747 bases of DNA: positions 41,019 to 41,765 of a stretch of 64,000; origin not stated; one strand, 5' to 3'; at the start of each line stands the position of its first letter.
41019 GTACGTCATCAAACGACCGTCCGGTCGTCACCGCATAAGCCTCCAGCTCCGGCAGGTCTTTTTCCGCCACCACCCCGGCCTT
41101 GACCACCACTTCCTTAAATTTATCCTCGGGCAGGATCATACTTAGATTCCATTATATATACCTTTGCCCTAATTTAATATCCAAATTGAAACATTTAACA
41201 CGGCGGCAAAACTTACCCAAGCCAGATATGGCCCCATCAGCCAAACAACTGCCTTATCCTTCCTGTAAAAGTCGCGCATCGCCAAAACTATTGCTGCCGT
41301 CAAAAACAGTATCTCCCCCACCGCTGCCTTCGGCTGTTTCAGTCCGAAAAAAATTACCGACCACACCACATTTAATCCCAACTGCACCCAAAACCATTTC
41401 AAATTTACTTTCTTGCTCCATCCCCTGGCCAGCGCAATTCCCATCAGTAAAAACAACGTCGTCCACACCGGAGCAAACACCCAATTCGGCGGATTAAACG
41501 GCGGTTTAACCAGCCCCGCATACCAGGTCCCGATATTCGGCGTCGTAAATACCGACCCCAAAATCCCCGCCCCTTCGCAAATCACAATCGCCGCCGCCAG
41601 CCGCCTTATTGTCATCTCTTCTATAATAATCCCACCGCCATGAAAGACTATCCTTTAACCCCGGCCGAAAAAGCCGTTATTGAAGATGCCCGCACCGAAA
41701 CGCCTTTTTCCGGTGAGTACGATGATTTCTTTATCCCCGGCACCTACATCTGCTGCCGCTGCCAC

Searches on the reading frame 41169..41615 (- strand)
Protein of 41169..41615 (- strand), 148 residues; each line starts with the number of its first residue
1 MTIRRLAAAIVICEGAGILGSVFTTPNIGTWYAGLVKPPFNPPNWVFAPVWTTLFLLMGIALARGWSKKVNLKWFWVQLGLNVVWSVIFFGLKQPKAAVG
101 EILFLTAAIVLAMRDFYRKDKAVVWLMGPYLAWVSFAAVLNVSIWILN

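Call 62: search_protein_families(library=pfam, proteins=[window:41169-41615:-], max_evalue=0.001)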
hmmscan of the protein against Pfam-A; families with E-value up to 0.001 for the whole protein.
window:41169-41615:- (148 aa): 1 family
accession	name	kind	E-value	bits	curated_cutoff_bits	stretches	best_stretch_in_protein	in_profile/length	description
PF03073.20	TspO_MBR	-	4.7e-44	150.1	24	1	9-146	1-145/145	TspO/MBR family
